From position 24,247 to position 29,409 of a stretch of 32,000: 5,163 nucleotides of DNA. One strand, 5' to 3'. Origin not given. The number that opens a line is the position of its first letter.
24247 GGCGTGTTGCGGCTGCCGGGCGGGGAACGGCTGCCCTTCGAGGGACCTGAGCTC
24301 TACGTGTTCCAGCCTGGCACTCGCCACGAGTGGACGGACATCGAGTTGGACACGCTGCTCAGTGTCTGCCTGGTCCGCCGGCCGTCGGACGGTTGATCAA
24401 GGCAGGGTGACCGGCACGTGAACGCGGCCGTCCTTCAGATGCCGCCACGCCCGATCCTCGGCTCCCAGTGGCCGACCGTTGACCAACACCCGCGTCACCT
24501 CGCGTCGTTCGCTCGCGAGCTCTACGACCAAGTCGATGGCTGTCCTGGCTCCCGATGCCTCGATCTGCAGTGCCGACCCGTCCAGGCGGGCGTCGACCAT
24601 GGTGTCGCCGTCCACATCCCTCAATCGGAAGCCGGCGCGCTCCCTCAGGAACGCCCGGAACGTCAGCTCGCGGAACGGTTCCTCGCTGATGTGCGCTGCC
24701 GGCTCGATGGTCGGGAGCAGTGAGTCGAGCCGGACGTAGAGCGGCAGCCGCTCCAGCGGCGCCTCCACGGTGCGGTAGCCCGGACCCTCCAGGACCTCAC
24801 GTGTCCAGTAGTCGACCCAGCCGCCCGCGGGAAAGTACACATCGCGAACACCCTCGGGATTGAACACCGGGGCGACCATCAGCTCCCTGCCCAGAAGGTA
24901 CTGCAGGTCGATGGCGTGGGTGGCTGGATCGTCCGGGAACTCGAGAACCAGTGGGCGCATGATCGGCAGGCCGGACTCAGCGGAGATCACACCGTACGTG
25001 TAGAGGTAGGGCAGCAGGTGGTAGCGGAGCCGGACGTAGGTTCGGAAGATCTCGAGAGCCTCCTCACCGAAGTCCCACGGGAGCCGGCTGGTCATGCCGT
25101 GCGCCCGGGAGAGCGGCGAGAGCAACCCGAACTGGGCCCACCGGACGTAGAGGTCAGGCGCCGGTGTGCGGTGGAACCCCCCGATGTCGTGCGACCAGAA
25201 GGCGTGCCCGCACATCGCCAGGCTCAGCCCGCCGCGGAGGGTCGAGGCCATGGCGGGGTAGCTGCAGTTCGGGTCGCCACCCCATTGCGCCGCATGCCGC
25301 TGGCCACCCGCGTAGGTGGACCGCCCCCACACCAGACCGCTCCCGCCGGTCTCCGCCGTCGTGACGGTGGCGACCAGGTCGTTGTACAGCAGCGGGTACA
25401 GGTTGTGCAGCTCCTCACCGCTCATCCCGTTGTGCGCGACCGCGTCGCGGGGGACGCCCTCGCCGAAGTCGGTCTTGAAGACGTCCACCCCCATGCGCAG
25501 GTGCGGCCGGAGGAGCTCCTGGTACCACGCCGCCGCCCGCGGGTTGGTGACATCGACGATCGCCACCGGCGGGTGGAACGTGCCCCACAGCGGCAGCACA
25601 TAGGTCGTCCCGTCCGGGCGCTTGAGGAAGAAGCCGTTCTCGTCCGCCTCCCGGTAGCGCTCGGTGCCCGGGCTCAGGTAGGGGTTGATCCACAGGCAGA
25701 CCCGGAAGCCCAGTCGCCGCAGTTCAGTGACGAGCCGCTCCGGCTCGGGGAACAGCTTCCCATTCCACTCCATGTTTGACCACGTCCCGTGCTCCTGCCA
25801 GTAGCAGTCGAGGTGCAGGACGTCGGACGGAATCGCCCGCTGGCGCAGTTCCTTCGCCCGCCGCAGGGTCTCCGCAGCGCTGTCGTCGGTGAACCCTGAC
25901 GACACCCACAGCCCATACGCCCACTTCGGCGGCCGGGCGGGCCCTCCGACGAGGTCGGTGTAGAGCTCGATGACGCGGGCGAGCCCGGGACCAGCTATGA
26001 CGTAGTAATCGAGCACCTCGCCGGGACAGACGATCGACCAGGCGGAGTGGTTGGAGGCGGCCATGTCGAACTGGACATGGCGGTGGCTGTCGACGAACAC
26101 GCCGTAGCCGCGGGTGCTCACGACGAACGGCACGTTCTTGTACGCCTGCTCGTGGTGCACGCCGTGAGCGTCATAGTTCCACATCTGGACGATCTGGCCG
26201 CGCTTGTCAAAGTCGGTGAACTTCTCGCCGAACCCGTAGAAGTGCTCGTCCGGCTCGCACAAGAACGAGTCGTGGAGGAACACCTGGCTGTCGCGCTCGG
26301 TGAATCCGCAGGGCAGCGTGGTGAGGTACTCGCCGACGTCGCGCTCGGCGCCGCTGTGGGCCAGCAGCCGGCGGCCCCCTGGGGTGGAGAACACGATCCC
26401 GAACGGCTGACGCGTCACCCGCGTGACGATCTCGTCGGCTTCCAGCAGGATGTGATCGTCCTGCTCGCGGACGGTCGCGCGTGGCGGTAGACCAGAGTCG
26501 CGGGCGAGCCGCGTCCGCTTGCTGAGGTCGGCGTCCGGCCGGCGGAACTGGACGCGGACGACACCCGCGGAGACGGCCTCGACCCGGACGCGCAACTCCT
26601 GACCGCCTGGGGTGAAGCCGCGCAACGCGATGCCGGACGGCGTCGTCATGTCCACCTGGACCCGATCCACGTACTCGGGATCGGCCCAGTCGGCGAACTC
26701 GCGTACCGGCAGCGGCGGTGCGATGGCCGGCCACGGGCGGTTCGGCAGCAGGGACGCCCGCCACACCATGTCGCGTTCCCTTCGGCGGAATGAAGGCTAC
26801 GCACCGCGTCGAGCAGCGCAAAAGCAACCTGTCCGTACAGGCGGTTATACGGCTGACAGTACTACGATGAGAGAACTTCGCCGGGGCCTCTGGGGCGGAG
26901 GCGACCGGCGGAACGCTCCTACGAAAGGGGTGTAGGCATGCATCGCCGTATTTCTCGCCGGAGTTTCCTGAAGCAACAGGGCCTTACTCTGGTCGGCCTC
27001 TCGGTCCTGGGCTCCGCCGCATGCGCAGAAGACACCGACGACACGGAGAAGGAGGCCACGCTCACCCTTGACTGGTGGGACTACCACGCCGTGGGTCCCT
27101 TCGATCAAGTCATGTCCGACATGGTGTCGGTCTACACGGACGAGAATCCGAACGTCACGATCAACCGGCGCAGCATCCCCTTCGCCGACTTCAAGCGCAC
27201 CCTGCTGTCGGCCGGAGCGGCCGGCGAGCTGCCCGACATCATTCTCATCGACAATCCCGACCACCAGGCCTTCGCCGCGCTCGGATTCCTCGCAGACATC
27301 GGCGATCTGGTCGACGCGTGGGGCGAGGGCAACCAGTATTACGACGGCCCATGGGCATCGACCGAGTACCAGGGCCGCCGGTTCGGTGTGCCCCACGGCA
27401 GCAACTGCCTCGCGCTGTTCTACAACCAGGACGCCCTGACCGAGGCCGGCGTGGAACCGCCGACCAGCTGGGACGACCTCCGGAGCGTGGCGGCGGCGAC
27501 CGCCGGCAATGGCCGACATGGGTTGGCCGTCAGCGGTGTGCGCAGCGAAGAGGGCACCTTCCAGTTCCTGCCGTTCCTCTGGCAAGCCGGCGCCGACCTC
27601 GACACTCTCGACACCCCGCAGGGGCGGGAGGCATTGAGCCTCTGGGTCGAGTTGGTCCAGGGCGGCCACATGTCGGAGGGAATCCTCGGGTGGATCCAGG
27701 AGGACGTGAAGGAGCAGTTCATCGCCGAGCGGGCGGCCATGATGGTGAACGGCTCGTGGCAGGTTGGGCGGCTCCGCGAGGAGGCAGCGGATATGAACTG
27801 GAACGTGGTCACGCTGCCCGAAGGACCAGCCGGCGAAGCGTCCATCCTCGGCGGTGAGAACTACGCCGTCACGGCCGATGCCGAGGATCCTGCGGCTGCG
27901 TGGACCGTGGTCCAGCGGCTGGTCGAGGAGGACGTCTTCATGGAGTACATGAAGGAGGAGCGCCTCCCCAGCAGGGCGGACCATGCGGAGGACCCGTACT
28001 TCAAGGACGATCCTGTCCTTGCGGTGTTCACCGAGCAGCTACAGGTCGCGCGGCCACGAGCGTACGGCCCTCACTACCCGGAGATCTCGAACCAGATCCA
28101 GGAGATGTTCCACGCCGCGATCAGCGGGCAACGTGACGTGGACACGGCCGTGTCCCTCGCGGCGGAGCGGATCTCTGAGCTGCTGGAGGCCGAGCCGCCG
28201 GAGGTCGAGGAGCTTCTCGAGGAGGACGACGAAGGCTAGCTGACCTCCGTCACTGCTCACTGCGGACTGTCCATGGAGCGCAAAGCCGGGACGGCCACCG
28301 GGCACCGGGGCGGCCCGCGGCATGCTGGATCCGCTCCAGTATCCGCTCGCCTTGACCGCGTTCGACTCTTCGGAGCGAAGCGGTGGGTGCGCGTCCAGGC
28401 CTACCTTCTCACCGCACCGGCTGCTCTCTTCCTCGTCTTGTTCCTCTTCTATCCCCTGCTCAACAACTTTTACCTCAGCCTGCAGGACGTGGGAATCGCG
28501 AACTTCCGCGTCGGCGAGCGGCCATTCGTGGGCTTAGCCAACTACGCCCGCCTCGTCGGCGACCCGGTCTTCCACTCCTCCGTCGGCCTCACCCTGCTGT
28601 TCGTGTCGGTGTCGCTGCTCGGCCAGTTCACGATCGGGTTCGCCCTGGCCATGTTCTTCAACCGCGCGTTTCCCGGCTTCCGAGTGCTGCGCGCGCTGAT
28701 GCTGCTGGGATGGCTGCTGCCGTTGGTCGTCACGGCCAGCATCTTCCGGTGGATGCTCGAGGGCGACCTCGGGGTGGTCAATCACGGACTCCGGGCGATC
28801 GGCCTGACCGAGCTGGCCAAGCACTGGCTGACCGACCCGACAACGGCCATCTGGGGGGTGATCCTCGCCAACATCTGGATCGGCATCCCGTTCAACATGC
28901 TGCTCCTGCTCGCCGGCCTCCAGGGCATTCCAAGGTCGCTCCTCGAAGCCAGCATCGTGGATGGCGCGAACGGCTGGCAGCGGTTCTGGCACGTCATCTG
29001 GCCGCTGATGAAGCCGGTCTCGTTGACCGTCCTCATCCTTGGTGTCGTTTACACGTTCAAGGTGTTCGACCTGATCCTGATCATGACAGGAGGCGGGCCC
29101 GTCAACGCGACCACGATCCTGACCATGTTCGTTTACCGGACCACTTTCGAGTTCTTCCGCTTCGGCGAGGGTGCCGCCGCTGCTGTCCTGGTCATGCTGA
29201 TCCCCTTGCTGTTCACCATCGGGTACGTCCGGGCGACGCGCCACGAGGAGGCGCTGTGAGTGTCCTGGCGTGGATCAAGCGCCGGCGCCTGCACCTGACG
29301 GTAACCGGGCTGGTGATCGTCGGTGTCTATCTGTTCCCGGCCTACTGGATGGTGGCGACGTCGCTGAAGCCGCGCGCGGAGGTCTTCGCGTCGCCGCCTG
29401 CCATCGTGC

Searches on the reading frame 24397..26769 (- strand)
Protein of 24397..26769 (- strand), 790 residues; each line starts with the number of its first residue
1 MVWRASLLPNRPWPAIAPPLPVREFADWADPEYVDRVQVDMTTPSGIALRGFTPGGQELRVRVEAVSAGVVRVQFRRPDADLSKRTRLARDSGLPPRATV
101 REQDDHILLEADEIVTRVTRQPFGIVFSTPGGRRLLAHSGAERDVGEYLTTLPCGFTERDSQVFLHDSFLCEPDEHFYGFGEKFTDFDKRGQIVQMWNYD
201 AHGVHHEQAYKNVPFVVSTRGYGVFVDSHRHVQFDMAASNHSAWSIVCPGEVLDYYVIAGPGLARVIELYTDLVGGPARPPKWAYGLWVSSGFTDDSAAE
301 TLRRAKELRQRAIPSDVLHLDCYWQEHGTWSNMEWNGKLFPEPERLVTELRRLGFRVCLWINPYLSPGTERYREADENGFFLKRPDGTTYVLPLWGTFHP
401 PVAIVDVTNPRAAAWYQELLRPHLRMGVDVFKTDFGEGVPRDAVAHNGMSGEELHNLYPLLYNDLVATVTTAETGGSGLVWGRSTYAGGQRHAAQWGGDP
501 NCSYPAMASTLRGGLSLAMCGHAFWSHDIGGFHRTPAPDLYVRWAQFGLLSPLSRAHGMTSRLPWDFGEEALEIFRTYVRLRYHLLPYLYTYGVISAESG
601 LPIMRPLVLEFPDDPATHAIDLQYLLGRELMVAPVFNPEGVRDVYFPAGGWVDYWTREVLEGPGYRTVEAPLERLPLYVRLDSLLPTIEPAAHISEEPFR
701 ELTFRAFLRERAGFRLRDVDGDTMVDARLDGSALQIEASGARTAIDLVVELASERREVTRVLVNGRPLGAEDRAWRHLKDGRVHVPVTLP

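Call 12: search_protein_families(library=pfam, proteins=[window:24397-26769:-], max_evalue=0.01)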
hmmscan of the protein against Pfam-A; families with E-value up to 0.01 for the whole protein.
window:24397-26769:- (790 aa): 3 families
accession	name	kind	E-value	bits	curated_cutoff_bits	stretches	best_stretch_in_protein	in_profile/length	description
PF01055.32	Glyco_hydro_31_2nd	-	3.2e-87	293.4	23.5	1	277-591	1-327/328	Glycosyl hydrolases family 31 TIM-barrel domain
PF13802.12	Gal_mutarotas_2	-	7.4e-29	101.8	27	1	61-235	2-184/184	Glycosyl hydrolase 31 N-terminal galactose mutarotase-like domain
PF21365.3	Glyco_hydro_31_3rd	-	2.4e-26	92.4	24.4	1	600-684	1-86/87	Glycosyl hydrolase family 31 C-terminal domain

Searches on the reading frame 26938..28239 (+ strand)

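Call 12: search_protein_families(library=pfam, proteins=[window:26938-28239:+], max_evalue=0.01)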
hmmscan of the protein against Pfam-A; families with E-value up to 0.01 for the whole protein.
window:26938-28239:+ (433 aa): 2 families
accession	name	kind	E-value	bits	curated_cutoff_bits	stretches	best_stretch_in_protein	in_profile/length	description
PF13416.11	SBP_bac_8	-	2.5e-35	123.1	27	1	62-361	2-277/279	Bacterial extracellular solute-binding protein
PF01547.30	SBP_bac_1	-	5.7e-28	99.2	26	1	61-326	16-298/307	Bacterial extracellular solute-binding protein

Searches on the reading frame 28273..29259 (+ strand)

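Call 12: search_protein_families(library=pfam, proteins=[window:28273-29259:+], max_evalue=0.01)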
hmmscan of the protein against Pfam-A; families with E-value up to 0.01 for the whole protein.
window:28273-29259:+ (328 aa): 1 family
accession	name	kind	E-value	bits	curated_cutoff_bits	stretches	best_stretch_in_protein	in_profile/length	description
PF00528.27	BPD_transp_1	-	6.1e-21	75.4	26.4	1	119-314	2-169/184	Binding-protein-dependent transport system inner membrane component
